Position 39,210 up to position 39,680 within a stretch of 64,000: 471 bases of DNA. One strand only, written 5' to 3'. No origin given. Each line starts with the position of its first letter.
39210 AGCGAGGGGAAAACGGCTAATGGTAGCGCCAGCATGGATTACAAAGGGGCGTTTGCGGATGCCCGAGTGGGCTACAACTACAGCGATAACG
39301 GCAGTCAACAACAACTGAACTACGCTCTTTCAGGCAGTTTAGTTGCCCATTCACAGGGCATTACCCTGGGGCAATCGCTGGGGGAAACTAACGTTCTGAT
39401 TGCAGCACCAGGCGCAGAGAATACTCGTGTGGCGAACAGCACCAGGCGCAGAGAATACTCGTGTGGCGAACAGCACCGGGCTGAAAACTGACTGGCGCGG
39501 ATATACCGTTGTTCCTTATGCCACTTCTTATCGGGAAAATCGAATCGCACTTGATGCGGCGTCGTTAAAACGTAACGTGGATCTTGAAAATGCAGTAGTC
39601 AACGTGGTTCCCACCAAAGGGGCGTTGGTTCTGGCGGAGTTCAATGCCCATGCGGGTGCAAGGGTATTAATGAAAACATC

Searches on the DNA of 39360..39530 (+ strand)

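Call 54: search_dna_similar(query=window:39360-39530:+, collection=ecoli_genomes, mode=near, max_rows=12)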
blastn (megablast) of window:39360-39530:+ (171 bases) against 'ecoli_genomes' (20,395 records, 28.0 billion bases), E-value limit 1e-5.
Records with a match: 4033; places in all: 4036; records where one place covers at least 80% of the query: 3579.
Genomes with a match: 4033 of 5426; with a place that covers at least 80% of the query: 3579. Places per genome that has any: lowest 1, median 1, highest 2. On chromosomes: 4032 places; on plasmids: 4.
Best place of each record, by identity: >=99% 1509; 95-99% 2316; 90-95% 208.
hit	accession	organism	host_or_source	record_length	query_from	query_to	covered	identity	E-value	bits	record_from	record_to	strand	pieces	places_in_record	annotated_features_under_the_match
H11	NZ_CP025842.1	Escherichia coli strain 720632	Homo sapiens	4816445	1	171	100%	99.5%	1e-40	332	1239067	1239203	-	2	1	elfC: fimbrial biogenesis usher protein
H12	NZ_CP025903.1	Escherichia coli strain 300709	Homo sapiens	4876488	1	171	100%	99.5%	1e-40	332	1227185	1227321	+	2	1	elfC: fimbrial biogenesis usher protein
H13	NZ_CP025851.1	Escherichia coli strain 510016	Homo sapiens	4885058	1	171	100%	99.5%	1e-40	332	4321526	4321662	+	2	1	elfC: fimbrial biogenesis usher protein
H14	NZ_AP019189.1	Escherichia coli strain M217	Homo sapiens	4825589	1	171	100%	99.5%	1e-40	332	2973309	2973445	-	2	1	elfC: fimbrial biogenesis usher protein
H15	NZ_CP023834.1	Escherichia coli strain 4/2-1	Homo sapiens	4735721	1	171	100%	99.5%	1e-40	332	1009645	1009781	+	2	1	elfC: fimbrial biogenesis usher protein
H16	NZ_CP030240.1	Escherichia coli strain ER1709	-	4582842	1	171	100%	99.5%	1e-40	332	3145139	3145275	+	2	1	elfC: fimbrial biogenesis usher protein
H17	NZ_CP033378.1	Escherichia coli strain L73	goose anus swab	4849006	1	171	100%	99.5%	1e-40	332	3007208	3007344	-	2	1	elfC: fimbrial biogenesis usher protein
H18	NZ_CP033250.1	Escherichia coli strain ECCHD184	chicken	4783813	1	171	100%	99.5%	1e-40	332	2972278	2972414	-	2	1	elfC: fimbrial biogenesis usher protein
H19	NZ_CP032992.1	Escherichia coli strain W5-6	Jin River water W5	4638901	1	171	100%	99.5%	1e-40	332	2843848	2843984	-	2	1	elfC: fimbrial biogenesis usher protein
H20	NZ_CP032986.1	Escherichia coli strain BE2-5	egret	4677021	1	171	100%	99.5%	1e-40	332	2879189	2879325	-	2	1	elfC: fimbrial biogenesis usher protein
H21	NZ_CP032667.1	Escherichia coli str. K-12 substr. MG1655 strain K-12 ...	Laboratory strain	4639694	1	171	100%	99.5%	1e-40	332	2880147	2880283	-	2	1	elfC: fimbrial biogenesis usher protein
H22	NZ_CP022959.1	Escherichia coli ATCC 8739 strain ATCC 8739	stepwise adaptation to AgNO3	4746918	1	171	100%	99.5%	1e-40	332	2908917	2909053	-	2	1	elfC: fimbrial biogenesis usher protein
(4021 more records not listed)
